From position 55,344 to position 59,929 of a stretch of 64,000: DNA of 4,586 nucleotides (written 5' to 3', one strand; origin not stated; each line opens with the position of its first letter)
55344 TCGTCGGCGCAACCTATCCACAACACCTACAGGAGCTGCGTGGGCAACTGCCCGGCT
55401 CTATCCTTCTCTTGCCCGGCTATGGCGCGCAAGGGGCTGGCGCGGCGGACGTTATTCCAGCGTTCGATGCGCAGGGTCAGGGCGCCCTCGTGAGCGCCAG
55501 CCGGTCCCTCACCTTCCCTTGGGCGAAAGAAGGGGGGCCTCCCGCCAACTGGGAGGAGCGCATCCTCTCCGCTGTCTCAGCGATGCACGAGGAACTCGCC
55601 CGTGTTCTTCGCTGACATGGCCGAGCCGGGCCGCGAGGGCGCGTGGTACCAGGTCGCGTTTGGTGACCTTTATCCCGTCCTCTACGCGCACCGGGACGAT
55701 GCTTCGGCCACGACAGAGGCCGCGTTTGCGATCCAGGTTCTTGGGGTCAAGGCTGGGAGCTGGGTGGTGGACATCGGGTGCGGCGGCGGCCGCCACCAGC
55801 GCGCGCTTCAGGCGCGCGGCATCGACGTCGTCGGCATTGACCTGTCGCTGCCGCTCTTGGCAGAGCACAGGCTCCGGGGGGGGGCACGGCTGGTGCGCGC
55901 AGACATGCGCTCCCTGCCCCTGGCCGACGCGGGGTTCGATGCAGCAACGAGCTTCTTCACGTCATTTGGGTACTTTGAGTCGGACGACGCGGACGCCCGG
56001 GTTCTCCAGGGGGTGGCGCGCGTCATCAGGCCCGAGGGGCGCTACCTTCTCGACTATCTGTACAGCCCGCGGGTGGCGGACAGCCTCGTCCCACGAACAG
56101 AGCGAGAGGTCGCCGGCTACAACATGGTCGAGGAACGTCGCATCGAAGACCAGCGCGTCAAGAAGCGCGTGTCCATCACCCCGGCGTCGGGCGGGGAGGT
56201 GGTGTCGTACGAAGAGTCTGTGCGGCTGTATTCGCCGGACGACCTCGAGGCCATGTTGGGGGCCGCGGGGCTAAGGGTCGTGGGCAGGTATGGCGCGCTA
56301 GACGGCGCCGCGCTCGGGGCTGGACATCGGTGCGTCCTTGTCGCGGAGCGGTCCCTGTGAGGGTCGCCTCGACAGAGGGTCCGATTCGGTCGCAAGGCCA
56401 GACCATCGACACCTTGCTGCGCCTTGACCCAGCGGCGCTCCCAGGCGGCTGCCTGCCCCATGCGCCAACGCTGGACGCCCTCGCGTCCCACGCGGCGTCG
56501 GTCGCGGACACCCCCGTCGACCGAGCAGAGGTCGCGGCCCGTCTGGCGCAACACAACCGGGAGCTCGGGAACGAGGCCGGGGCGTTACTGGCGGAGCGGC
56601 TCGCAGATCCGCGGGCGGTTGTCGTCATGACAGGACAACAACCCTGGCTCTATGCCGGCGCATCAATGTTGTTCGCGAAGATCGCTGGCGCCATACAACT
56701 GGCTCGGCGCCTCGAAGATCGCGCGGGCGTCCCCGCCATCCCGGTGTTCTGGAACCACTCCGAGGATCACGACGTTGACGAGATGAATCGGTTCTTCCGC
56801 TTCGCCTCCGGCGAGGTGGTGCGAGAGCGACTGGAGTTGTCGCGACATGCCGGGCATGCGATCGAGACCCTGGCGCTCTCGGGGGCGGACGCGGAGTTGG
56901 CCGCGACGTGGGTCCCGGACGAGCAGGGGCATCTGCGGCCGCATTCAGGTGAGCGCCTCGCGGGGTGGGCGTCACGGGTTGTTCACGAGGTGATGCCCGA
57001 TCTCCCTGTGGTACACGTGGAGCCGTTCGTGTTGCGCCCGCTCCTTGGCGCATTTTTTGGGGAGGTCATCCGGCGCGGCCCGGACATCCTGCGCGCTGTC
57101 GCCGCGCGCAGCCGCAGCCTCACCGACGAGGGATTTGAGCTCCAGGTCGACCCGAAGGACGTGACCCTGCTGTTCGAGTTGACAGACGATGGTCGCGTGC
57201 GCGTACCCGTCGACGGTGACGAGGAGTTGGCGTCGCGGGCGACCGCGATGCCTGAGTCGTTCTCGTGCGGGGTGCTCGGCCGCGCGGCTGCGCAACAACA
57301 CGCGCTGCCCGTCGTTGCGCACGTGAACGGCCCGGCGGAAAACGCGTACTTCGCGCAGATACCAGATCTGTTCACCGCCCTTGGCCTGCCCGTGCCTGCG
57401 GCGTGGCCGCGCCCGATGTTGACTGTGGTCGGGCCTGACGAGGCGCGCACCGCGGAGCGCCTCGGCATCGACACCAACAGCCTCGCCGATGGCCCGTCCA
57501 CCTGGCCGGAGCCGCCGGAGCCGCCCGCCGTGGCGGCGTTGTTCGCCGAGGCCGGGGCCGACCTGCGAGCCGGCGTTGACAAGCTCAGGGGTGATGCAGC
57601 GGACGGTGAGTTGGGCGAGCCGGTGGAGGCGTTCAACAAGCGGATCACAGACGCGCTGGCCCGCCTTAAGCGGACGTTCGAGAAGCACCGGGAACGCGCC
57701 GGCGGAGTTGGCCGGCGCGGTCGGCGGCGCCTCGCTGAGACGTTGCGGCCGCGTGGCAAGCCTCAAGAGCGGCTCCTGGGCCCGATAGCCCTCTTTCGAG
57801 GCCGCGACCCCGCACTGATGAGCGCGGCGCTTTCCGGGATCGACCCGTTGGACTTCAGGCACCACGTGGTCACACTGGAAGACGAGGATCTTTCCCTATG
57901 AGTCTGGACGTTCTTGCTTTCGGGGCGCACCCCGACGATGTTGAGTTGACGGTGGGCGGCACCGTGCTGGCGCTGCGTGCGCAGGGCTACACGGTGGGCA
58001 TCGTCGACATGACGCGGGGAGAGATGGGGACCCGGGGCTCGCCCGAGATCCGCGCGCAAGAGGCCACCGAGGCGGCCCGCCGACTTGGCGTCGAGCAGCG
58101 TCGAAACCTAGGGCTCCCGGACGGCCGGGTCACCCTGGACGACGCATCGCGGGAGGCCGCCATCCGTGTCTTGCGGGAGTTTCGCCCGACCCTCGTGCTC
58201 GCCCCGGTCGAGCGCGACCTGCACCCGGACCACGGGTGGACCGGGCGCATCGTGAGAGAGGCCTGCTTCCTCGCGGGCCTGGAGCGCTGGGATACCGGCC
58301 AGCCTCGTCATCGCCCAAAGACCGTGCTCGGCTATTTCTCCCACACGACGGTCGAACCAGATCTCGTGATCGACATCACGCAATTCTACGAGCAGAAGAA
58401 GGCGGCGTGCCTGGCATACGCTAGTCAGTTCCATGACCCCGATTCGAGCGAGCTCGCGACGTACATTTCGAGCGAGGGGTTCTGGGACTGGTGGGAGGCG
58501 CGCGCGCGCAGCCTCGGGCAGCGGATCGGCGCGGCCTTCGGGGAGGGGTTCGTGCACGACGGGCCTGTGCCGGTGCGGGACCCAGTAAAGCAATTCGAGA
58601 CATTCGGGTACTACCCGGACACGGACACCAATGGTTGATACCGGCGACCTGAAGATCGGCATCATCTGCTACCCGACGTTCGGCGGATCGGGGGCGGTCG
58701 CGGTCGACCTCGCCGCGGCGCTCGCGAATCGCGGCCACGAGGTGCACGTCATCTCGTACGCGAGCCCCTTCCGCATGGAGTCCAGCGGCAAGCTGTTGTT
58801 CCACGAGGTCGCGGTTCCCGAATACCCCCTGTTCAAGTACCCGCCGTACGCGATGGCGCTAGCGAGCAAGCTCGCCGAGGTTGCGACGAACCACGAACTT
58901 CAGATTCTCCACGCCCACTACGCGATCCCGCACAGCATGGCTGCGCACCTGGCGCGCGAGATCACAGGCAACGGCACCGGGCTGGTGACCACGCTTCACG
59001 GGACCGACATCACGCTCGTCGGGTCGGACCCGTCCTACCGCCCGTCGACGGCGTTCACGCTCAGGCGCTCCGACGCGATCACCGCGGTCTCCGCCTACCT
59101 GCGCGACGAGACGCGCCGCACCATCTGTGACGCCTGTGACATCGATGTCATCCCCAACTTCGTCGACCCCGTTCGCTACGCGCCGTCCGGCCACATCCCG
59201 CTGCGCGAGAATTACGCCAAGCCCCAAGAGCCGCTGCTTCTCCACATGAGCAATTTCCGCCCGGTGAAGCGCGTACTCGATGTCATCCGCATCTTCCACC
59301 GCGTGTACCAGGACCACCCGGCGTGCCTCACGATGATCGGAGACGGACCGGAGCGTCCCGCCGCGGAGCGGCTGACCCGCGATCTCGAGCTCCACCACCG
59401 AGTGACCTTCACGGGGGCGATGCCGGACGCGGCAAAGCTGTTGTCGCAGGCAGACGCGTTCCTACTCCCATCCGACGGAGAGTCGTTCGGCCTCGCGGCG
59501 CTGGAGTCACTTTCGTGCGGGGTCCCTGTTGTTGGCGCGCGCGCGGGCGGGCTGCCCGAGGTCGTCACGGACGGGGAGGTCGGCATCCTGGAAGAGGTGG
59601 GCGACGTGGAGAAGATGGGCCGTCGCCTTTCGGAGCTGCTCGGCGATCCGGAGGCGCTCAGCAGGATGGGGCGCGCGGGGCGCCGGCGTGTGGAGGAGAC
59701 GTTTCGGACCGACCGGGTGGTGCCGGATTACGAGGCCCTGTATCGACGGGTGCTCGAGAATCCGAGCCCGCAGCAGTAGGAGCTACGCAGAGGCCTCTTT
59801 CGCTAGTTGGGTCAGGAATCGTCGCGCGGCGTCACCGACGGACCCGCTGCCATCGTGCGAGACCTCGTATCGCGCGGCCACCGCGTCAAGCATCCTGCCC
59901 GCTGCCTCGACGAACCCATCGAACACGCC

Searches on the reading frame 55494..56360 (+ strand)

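Call 58: search_protein_families(library=pfam, proteins=[window:55494-56360:+], max_evalue=0.0001)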
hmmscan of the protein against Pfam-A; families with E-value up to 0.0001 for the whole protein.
window:55494-56360:+ (288 aa): 5 families
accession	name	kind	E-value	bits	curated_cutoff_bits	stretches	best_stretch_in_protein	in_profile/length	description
PF13649.12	Methyltransf_25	-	3e-16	60.3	27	1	91-182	1-97/97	Methyltransferase domain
PF08241.18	Methyltransf_11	-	9.1e-16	58.7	21.2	1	92-185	1-94/95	Methyltransferase domain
PF13489.12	Methyltransf_23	-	8e-08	32.6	27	1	86-263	21-162/164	Methyltransferase domain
PF08242.18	Methyltransf_12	-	1.3e-07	32.7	30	1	92-183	1-97/98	Methyltransferase domain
PF13847.12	Methyltransf_31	-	2.9e-06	27.5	27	1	88-202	4-114/145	Methyltransferase domain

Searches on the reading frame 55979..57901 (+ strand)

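Call 58: search_protein_families(library=pfam, proteins=[window:55979-57901:+], max_evalue=0.0001)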
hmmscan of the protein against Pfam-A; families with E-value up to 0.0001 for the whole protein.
window:55979-57901:+ (640 aa): 2 families
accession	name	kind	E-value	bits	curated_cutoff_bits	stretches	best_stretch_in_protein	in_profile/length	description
PF10079.15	Rossmann-like_BshC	-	1.1e-37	130.7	27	1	168-478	39-379/380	Bacillithiol biosynthesis BshC, N-terminal Rossmann-like domain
PF24850.1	CC_BshC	-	9.3e-10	39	27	1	514-633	38-159/159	Bacillithiol biosynthesis BshC, C-terminal coiled-coil domain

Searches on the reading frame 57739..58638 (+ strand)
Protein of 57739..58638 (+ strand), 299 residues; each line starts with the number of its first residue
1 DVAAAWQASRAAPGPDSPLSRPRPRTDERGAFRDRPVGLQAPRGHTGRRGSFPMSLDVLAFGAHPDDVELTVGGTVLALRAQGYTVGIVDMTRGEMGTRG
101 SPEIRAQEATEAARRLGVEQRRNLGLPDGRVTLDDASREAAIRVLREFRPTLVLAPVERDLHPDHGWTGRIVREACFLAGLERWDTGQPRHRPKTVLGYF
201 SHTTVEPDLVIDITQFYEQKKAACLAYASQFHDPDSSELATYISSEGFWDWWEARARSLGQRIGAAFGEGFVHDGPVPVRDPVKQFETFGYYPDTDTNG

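Call 58: search_protein_families(library=pfam, proteins=[window:57739-58638:+], max_evalue=0.0001)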
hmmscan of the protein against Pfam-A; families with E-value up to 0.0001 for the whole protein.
window:57739-58638:+ (299 aa): 1 family
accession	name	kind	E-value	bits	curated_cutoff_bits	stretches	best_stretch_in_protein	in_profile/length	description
PF02585.22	PIG-L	-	1.9e-27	96.8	28.2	1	59-176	1-129/129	GlcNAc-PI de-N-acetylase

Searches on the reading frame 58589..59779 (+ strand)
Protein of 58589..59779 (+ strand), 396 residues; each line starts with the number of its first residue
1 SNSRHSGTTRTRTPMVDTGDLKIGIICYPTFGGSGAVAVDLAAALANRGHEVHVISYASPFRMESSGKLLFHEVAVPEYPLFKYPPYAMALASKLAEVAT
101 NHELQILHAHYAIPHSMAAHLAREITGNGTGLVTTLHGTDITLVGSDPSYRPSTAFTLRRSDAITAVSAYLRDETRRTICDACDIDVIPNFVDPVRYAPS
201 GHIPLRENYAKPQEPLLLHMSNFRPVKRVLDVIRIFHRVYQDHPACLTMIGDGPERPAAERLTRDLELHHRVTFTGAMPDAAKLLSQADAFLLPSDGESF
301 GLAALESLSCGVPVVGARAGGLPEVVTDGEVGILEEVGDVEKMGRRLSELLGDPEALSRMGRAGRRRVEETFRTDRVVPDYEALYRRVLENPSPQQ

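Call 58: search_protein_families(library=pfam, proteins=[window:58589-59779:+], max_evalue=0.0001)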
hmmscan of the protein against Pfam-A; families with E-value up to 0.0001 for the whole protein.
window:58589-59779:+ (396 aa): 7 families
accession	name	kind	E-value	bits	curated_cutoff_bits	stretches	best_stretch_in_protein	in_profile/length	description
PF00534.26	Glycos_transf_1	-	3.4e-34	118.3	26.4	1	210-367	10-172/172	Glycosyl transferases group 1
PF13439.12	Glyco_transf_4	-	1.8e-30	106.6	28.5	1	31-195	1-169/170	Glycosyltransferase Family 4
PF13692.12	Glyco_trans_1_4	-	2e-30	106.4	27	1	215-353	2-142/142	Glycosyl transferases group 1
PF13579.12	Glyco_trans_4_4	-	2.9e-19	70.4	29.7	1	32-190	1-157/158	Glycosyl transferase 4-like domain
PF20706.3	GT4-conflict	-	3.5e-11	43.1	26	1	159-329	145-323/385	Family 4 Glycosyltransferase in conflict systems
PF13477.12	Glyco_trans_4_2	-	6.7e-11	42.9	23.4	1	39-168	14-139/139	Glycosyl transferase 4-like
PF13524.12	Glyco_trans_1_2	-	5.4e-08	33.3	25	1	276-377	33-138/144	Glycosyl transferase-like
